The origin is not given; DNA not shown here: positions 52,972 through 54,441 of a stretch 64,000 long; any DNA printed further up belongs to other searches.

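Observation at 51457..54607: XRE-HTH / SIR2_2 NADase-like / 521-aa orphan cassette: candidate undescribed anti-phage system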

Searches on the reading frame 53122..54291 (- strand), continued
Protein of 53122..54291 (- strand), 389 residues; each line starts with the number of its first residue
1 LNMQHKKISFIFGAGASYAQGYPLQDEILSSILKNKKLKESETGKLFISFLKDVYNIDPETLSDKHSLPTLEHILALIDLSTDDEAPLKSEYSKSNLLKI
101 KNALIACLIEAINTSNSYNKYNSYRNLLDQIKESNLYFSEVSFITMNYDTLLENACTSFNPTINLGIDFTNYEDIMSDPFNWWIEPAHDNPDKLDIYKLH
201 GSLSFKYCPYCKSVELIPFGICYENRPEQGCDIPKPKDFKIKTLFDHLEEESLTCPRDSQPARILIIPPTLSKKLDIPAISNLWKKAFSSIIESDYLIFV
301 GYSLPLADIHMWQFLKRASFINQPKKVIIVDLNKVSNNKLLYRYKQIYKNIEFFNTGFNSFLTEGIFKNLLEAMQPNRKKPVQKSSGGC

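Call 42: find_related_loci(query=A2, collection=genome_contigs, flank=8000)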
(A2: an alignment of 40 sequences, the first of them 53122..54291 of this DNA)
Query A2 (389 aa) in genome_contigs; peptide patterns used: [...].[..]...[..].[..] (x = any residue, [..] = any of these).
600 stretches matched a pattern (row limit reached: there are more); 284 encode a relative of the query (tblastn E <= 1e-3); the best 80 are kept; 80 distinct loci.
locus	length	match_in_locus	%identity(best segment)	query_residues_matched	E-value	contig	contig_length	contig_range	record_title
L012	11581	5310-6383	33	5-372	6e-43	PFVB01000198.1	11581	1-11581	MAG: Ignavibacteriales bacterium CG_4_9_14_3_um_filter_34_10 CG_4_9_14_3_um_filter_150_scaffold_7604_c, whole genome sho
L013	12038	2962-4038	34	5-371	3e-42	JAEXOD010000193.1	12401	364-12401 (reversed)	MAG: Bacteroidetes bacterium isolate OH_HBrB_124 k127_192869, whole genome shotgun sequence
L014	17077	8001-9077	32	6-371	3e-41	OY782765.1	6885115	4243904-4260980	MAG: Melioribacteraceae bacterium isolate b49f5fa7-6043-4eb4-88a3-53a29b1f0925 genome assembly, chromosome: 1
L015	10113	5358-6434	33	5-371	5e-41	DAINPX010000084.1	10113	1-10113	MAG TPA_asm: Melioribacteraceae bacterium isolate CTOTU18571 NODE_7203_length_10113_cov_5.630443, whole genome shotgun s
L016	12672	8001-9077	32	5-367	2e-40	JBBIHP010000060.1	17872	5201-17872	MAG: Ignavibacteria bacterium isolate RSS170216_bin_117 NODE_1419_length_17872_cov_6.411349, whole genome shotgun sequen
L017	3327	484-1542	31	3-364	3e-40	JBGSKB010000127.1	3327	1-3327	MAG: Melioribacteraceae bacterium isolate JTS-AC170 k141_3789253, whole genome shotgun sequence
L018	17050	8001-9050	32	6-364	7e-40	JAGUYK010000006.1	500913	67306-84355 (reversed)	MAG: Ignavibacteriales bacterium isolate DeMMO6_3 c_000000011322, whole genome shotgun sequence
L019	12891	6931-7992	31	3-364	5e-40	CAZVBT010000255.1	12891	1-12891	MAG TPA_asm: uncultured Melioribacter sp. isolate binchicken_co23_43 genome assembly, contig: k141_1145331, whole genome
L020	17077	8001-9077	32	5-371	5e-39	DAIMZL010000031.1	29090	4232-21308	MAG TPA_asm: Melioribacteraceae bacterium isolate CTOTU7585 NODE_2755_length_29090_cov_29.611125, whole genome shotgun s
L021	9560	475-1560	30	6-375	4e-38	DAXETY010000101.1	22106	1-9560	MAG TPA_asm: Desulfobacterales bacterium isolate cl_S6C574 S6Ck119_294952, whole genome shotgun sequence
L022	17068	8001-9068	30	6-373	3e-38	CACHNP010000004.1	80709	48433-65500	uncultured gamma proteobacterium genome assembly, contig: AG-426-N22_NODE_4, whole genome shotgun sequence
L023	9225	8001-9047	30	6-364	3e-33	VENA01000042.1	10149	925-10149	MAG: Bacillota bacterium isolate MES13 c_000000000881, whole genome shotgun sequence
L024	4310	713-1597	28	45-365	4e-33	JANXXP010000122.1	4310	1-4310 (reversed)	MAG: Bacteroidetes bacterium isolate GL140_3_metabat_15_sub GL140_3_k141_404253, whole genome shotgun sequence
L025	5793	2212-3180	27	3-361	1e-32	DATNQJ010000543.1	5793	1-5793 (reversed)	MAG TPA_asm: Stenomitos sp. isolate SMAG_U16504 k141_606630, whole genome shotgun sequence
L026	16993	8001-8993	28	10-362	8e-32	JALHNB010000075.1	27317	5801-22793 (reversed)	MAG: Anaerolineae bacterium isolate Bin_50_3 c_000000007618, whole genome shotgun sequence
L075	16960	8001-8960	23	10-372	9e-19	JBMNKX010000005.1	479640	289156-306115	MAG: Bacillota bacterium isolate SBF912LR0HQ0172 contig_55559, whole genome shotgun sequence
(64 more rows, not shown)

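Call 49: search_protein_families(library=pfam, proteins=[L020:2967-4325:+, L020:4459-6330:+, L020:6343-7023:+, L020:7020-7958:+, L020:9088-10791:+, L016:9134-9742:+, L016:1004-3625:-, L075:6099-7904:+, L010:7883-9031:+, L022:7617-9074:+], max_evalue=0.01)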
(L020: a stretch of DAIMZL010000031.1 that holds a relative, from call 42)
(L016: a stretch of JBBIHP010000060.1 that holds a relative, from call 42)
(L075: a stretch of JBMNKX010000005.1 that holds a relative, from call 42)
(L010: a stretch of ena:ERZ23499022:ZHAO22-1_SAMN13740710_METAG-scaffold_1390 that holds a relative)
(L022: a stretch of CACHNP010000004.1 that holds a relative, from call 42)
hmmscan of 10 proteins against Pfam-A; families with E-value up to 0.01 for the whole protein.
L020:2967-4325:+ (452 aa): 10 families
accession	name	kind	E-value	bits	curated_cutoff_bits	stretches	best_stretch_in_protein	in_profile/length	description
PF12631.12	MnmE_helical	-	2.8e-55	188.2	40.1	1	129-449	1-211/211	MnmE helical domain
PF10396.14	TrmE_N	-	4.1e-43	146.8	29.8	1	9-126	2-117/117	GTP-binding protein TrmE N-terminus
PF01926.29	MMR_HSR1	-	2.9e-26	92.2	21.9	1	225-338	2-113/113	50S ribosome-binding GTPase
PF02421.24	FeoB_N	-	3.3e-10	40.1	27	1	224-351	2-127/156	Ferrous iron transport protein B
PF00350.29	Dynamin_N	-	4.3e-09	37.1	27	1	225-258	1-34/168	Dynamin family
PF00071.28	Ras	-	2e-05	24.7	21.6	1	225-349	2-124/162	Ras family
PF08477.19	Roc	-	2.7e-05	24.8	27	1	225-340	2-119/119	Ras of Complex, Roc, domain of DAPkinase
PF00009.33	GTP_EFTU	-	0.0012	18.9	26.5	0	223-251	4-32/188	Elongation factor Tu GTP binding domain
PF01571.26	GCV_T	-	0.0043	16.8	25.6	0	22-73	49-98/255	Aminomethyltransferase folate-binding domain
PF03193.22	RsgA_GTPase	-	0.007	16.6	30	0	225-255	109-139/174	RsgA GTPase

L020:4459-6330:+ (623 aa): 11 families
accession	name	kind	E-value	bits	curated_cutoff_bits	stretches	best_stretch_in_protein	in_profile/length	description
PF01134.28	GIDA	-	1e-154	515.8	22.1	1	5-397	1-390/391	Glucose inhibited division protein A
PF13932.14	SAM_GIDA_C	-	3.4e-25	88.1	27.1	1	562-618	1-57/57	tRNA modifying enzyme MnmG/GidA C-terminal helical bundle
PF21680.2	GIDA_C_1st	-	7.9e-14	52.6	24.7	1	462-558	4-96/96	tRNA modifying enzyme MnmG/GidA C-terminal helical domain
PF07992.20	Pyr_redox_2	-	6.7e-09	36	26.1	1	4-169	1-124/291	Pyridine nucleotide-disulphide oxidoreductase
PF12831.13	FAD_oxidored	-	1.3e-07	31.7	27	1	5-153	1-145/416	FAD dependent oxidoreductase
PF03486.20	HI0933_like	-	4.3e-05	23.5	50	0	5-35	2-32/244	HI0933-like protein Rossmann domain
PF01266.30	DAO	-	0.0002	21.5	27.9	0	115-160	164-209/353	FAD dependent oxidoreductase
PF13738.12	Pyr_redox_3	-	0.0018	18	30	0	7-33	1-194/305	Pyridine nucleotide-disulphide oxidoreductase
PF00890.30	FAD_binding_2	-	0.002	17.8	20.4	1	5-35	1-31/414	FAD binding domain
PF00070.33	Pyr_redox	-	0.0053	17.7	22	1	6-36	2-32/82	Pyridine nucleotide-disulphide oxidoreductase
PF01262.27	AlaDh_PNT_C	-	0.0075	16.1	23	0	5-35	30-60/214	Alanine dehydrogenase/PNT, C-terminal domain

L020:6343-7023:+ (226 aa): 2 families
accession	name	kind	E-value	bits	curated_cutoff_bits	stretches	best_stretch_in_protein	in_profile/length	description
PF02527.21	GidB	-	2.1e-41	141.7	27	1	26-203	1-175/184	rRNA small subunit methyltransferase G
PF13847.12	Methyltransf_31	-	2.6e-06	27.6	27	1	72-174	2-94/145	Methyltransferase domain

L020:7020-7958:+ (312 aa): 5 families
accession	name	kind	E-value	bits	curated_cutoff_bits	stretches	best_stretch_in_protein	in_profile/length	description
PF22645.1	GKRP_SIS_N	-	3.8e-17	62.5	27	1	57-161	2-110/113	Glucokinase regulatory protein N-terminal SIS domain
PF13580.11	SIS_2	-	2.4e-09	37.8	27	1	51-174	15-137/138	SIS domain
PF01380.27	SIS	-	6.4e-08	32.9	25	1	122-219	34-129/131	SIS domain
PF20741.3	GKRP-like_C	-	5.1e-07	30.6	27.7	1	231-268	1-38/100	C-terminal lid domain of glucokinase regulatory protein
PF22198.1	GKRP_SIS_2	-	5.2e-07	30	27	1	61-118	11-68/191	Glucokinase regulatory protein, second SIS domain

L020:9088-10791:+ (567 aa): 0 families

L016:9134-9742:+ (202 aa): 3 families
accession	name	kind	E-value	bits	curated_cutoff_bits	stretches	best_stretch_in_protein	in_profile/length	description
PF03551.20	PadR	-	2.4e-10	40.7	27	1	16-91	1-75/75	Transcriptional regulator PadR-like family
PF13601.12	HTH_34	-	0.00014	22.4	27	1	35-88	16-68/80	Winged helix DNA-binding domain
PF13730.12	HTH_36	-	0.0011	19.2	25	0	41-63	33-55/55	Helix-turn-helix domain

L016:1004-3625:- (873 aa): 30 families (the best 25 are shown)
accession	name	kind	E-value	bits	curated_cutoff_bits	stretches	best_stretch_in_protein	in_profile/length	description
PF07724.20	AAA_2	-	2.5e-70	236.2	27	1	602-773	1-166/166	AAA domain (Cdc48 subfamily)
PF17871.7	AAA_lid_9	-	3.9e-36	123.6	22.8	1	346-447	2-103/104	AAA lid domain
PF00004.35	AAA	-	7.4e-24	85.1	21.2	2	206-319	2-110/131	ATPase family associated with various cellular activities (AAA)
PF10431.15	ClpB_D2-small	-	9.2e-24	83.7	21.9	1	780-858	2-80/81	C-terminal, D2-small domain, of ClpB protein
PF02861.25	Clp_N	-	1.9e-22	79.6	20.7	2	97-148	1-53/53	Clp amino terminal domain, pathogenicity island component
PF07728.20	AAA_5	-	1.8e-20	73.8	22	2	607-728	2-125/139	AAA domain (dynein-related subfamily)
PF13191.12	AAA_16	-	1e-12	49.3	32.6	1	183-231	2-60/167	AAA ATPase domain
PF00158.32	Sigma54_activat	-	1.3e-10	41.7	20.2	1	603-715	21-135/168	Sigma-54 interaction domain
PF13401.12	AAA_22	-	3.8e-10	40.6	27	1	606-702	7-110/130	AAA domain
PF20720.3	nSTAND3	-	6e-08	33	27.2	1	192-228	9-43/155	Novel STAND NTPase 3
PF01637.24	ATPase_2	-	8.8e-06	26.1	33.2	0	186-293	4-129/225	ATPase domain predominantly from Archaea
PF01695.23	IstB_IS21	-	1.8e-05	24.8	24.1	0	199-267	89-153/238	IstB-like ATP binding protein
PF01078.27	Mg_chelatase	-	1.9e-05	24.6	20.3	0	188-244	9-64/207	Magnesium chelatase, subunit ChlI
PF13238.12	AAA_18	-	6.1e-05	23.9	29.4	0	609-628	3-22/128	AAA domain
PF20030.5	bpMoxR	-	6.6e-05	22.5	27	0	608-724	35-144/205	MoxR domain in the MoxR-vWA-beta-propeller ternary systems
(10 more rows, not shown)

L075:6099-7904:+ (601 aa): 11 families
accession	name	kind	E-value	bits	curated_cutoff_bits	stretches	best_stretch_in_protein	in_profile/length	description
PF13167.11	GTP-bdg_N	-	3.9e-34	117.5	25.4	1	208-295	2-89/89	GTP-binding GTPase N-terminal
PF16360.10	GTP-bdg_M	-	7.6e-32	110.1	29.5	1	297-375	1-79/79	GTP-binding GTPase Middle Region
PF01926.29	MMR_HSR1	-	2.5e-22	79.6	21.9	1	383-501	2-113/113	50S ribosome-binding GTPase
PF16897.10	MMR_HSR1_Xtn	-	6.6e-06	26.5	35.2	1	494-543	57-104/106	C-terminal region of MMR_HSR1 domain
PF00350.29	Dynamin_N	-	1.1e-05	26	27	0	383-418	1-36/168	Dynamin family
PF19275.4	HflX_C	-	1.4e-05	25.5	26.4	1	515-573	6-64/102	HflX C-terminal domain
PF03193.22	RsgA_GTPase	-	3.8e-05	24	30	0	351-405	76-131/174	RsgA GTPase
PF02421.24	FeoB_N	-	0.0002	21.4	27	1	383-538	3-155/156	Ferrous iron transport protein B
PF00009.33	GTP_EFTU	-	0.00026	21.1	26.5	0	457-544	90-187/188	Elongation factor Tu GTP binding domain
PF04670.18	Gtr1_RagA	-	0.0021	18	22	1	383-511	2-130/232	Gtr1/RagA G protein conserved region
PF13191.12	AAA_16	-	0.0034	18.3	32.6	1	374-509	19-148/167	AAA ATPase domain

L010:7883-9031:+ (382 aa): 4 families
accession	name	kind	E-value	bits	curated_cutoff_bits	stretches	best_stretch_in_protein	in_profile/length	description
PF12770.12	CHAT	-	6.9e-29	101.6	24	1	101-373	3-289/289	CHAT domain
PF01364.23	Peptidase_C25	-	8.8e-10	38.8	23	1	225-375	219-371/374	Peptidase family C25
PF00656.27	Peptidase_C14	-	5.5e-06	26.7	21.4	1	177-299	4-134/233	Caspase domain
PF20769.2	YPEB_N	-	0.0086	16.4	27.3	0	46-91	63-108/136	YpeB N-terminal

L022:7617-9074:+ (485 aa): 3 families
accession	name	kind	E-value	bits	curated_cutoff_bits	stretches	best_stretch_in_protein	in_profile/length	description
PF13289.12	SIR2_2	-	5.6e-08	33.4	24.5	1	259-456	2-131/141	SIR2-like domain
PF02146.23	SIR2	-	0.0014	19.1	24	0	323-363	98-139/180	Sir2 family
PF18755.6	RAMA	-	0.0094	16.3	35.2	0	21-101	23-97/107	Restriction Enzyme Adenine Methylase Associated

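Call 50: search_protein_families(library=padloc, proteins=[L020:2967-4325:+, L020:4459-6330:+, L020:6343-7023:+, L020:7020-7958:+, L020:7968-9086:+, L020:9088-10791:+, L016:9134-9742:+, L016:1004-3625:-, L075:6099-7904:+, L010:7883-9031:+], max_evalue=0.01)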
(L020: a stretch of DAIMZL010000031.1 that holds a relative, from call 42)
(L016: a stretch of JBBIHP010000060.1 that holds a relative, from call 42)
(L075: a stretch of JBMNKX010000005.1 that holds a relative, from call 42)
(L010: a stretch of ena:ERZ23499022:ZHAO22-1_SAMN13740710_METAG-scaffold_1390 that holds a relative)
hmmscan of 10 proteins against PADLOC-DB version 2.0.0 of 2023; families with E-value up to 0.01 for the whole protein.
L020:2967-4325:+ (452 aa): 3 families
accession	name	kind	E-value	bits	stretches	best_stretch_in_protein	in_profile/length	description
PDLC03841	LeoBC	-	7.7e-07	26.6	1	191-375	48-227/601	-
PDLC03839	LeoA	-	5.5e-06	23.7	1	187-352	33-187/559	-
PDLC04140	mad8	-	0.00027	18.6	1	222-422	27-164/314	mads_8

L020:4459-6330:+ (623 aa): 0 families

L020:6343-7023:+ (226 aa): 1 family
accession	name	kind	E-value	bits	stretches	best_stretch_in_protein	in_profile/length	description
PDLC04134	mad2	-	1.4e-07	28.7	1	51-211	269-432/492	mads_2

L020:7020-7958:+ (312 aa): 0 families

L020:7968-9086:+ (372 aa): 13 families
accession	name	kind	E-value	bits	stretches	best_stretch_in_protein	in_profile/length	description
PDLC04087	SIR2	-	1.8e-13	48.1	2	14-218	18-197/343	-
PDLC04093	SIR2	-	1.2e-12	45.6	1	12-221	22-218/395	-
PDLC02408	Aga_SIR2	-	5.3e-12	43.5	2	104-223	111-208/343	Class II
PDLC04082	SIR2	-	6.5e-12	43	1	14-221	17-206/345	-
PDLC02414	Aga_SIR2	-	1.5e-09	35.6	2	100-219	78-176/313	-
PDLC04081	SIR2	-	8.3e-07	26.5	1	16-156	20-152/345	-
PDLC04096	SIR2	-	5.8e-06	24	0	128-218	9-85/230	-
PDLC04078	SIR2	-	8.9e-06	23.6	1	262-333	44-116/171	-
PDLC04094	SIR2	-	2.6e-05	21.6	1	14-159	23-167/399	-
PDLC04083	SIR2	-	0.00013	18.9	1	282-334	254-304/371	-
PDLC04079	SIR2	-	0.00039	17.1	1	142-326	186-349/430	-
PDLC04088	SIR2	-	0.00048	17.4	1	136-221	168-238/390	-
PDLC04086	SIR2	-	0.0052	14.1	0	283-340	254-309/361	-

L020:9088-10791:+ (567 aa): 0 families

L016:9134-9742:+ (202 aa): 2 families
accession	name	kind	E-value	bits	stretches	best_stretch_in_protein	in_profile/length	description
PDLC02121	Csn2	-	0.00055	17.8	1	112-196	65-146/218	-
PDLC01371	Csn2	-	0.0031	15.4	0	112-195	65-145/218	CAS-II-A; acquisition_associated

L016:1004-3625:- (873 aa): 11 families
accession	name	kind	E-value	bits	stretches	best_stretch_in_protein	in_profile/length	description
PDLC04606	PDC-M37B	-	1.3e-43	147.6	1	516-746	89-314/390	-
PDLC04605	PDC-M37B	-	5e-39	132.7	1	498-746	208-444/518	-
PDLC03838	DolB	-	2.3e-34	117.3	2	492-729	62-281/375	-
PDLC00915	TRIP13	-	1.8e-09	35.4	1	206-289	67-148/302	TRIP13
PDLC00914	TRIP13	-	1.5e-06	25.9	1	195-283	62-152/302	TRIP13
PDLC04232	IetA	-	6.7e-06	23.7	1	190-227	104-141/330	-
PDLC04140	mad8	-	2.5e-05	21.9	0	609-649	32-70/314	mads_8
PDLC02196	IetA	-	2.6e-05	21.8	0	511-627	44-145/374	-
PDLC04235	PDC-M01A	-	0.00037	17.5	0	198-233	182-217/510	-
PDLC05079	PDC-S73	-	0.00096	16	0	203-225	192-214/752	-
PDLC04236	PDC-M01A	-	0.0017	15.5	0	199-230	60-91/388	-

L075:6099-7904:+ (601 aa): 4 families
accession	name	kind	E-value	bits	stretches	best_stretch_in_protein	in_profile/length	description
PDLC03839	LeoA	-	5.5e-10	36.9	1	363-504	41-175/559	-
PDLC03841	LeoBC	-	4.8e-07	27.3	1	345-542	47-220/601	-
PDLC03840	LeoA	-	0.0024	15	1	459-504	137-181/577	-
PDLC04135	mad3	-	0.0043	14.6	0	379-400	19-42/374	mads_3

L010:7883-9031:+ (382 aa): 1 family
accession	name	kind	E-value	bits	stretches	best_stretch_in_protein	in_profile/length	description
PDLC02987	caspase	-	0.0045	14.2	1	177-368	5-155/453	-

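Call 59: search_dna_similar(query=window:53122-54291:-, collection=plasmids, mode=protein, max_rows=20)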
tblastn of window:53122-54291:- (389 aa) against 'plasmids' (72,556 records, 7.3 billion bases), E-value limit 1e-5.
Records with a match: 5; places in all: 5; records where one place covers at least 80% of the query: 5.
Best place of each record, by identity: <60% 5.
By first word of the organism name: Rhizobium 4; Vibrio 1.
By predicted mobility (MOB-suite, as given by PLSDB): conjugative 3; non-mobilizable 1; mobilizable 1.
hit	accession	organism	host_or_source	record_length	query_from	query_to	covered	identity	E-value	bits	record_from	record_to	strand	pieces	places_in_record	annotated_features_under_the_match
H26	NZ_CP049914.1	Vibrio sp. HDW18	Anodonta arcaeformis,single bacterial ...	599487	4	374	95%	27.4%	1e-25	116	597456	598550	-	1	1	SIR2 family protein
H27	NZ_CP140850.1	Rhizobium johnstonii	Trifolium pratense,whole organism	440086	3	361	92%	24.9%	1e-16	89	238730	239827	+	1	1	SIR2 family protein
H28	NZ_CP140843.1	Rhizobium ruizarguesonis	Trifolium pratense,whole organism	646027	10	364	91%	24.9%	2e-16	89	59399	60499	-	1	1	SIR2 family protein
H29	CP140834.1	Rhizobium ruizarguesonis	Trifolium pratense,whole organism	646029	10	364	91%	24.9%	2e-16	89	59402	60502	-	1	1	SIR2 family protein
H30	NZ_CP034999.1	Rhizobium acidisoli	Phaseolus vulgaris,root nodule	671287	8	359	90%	24.7%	8e-12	74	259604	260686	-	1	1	hypothetical protein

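Call 85: find_related_loci(query=A2, collection=viral_contigs, flank=6000)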
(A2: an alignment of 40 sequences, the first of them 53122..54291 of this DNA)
Query A2 (389 aa) in viral_contigs; peptide patterns used: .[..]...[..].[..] (x = any residue, [..] = any of these).
23 stretches matched a pattern; 11 encode a relative of the query (tblastn E <= 1e-3); 11 distinct loci.
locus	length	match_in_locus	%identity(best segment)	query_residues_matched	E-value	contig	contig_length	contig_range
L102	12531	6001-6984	26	7-361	7e-32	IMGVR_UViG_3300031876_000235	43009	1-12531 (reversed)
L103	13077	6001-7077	25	7-362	8e-18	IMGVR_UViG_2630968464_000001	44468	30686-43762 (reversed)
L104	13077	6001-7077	24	7-362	2e-17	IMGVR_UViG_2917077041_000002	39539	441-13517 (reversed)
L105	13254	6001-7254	25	2-350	1e-13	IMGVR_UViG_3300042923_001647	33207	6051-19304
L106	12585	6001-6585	29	142-352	5e-12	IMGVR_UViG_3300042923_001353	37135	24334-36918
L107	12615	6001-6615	23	3-209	3e-9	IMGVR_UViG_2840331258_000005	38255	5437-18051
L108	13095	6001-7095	25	3-317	2e-13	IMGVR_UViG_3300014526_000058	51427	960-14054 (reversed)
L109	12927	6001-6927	23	3-267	6e-6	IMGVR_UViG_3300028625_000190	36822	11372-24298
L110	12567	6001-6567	24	136-333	2e-5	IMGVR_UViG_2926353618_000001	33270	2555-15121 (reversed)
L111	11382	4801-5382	26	144-348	2e-5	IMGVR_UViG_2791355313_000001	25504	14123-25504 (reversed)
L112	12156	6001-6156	38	266-318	3e-5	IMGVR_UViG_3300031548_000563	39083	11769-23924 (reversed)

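Call 90: search_protein_families(library=pfam, alignment_id=A5, max_evalue=0.00001)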
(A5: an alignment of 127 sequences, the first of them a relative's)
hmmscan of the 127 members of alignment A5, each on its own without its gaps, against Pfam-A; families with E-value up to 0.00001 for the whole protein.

A. member 1, L005:6806-7303:+ (165 aa): 1 family
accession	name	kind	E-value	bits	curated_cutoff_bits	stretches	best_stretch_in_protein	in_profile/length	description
PF14022.11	DUF4238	-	6.2e-16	59.1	27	1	8-128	155-278/281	Protein of unknown function (DUF4238)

B. families by the number of members that match (of 127 scanned): 180 families (the first 25 are shown)
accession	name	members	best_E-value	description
PF01590.32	GAF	4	6.2e-17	GAF domain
PF13185.12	GAF_2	4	1.1e-15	GAF domain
PF01926.29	MMR_HSR1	3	1.4e-27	50S ribosome-binding GTPase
PF02310.24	B12-binding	3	2.2e-24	B12 binding domain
PF13492.12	GAF_3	3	1.9e-09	GAF domain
PF02421.24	FeoB_N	3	1.9e-09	Ferrous iron transport protein B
PF01134.28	GIDA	2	1.1e-152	Glucose inhibited division protein A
PF02896.24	PEP-utilizers_C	2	8.5e-91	PEP-utilising enzyme, PEP-binding domain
PF01634.23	HisG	2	1.3e-53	ATP phosphoribosyltransferase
PF02518.31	HATPase_c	2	3.5e-53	Histidine kinase-, DNA gyrase B-, and HSP90-like ATPase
PF13393.11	tRNA-synt_His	2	4.7e-53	Histidyl-tRNA synthetase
PF00069.31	Pkinase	2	3.8e-51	Protein kinase domain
PF02527.21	GidB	2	1.3e-37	rRNA small subunit methyltransferase G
PF07714.23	PK_Tyr_Ser-Thr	2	5.8e-37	Protein tyrosine and serine/threonine kinase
PF00005.33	ABC_tran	2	7.1e-34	ABC transporter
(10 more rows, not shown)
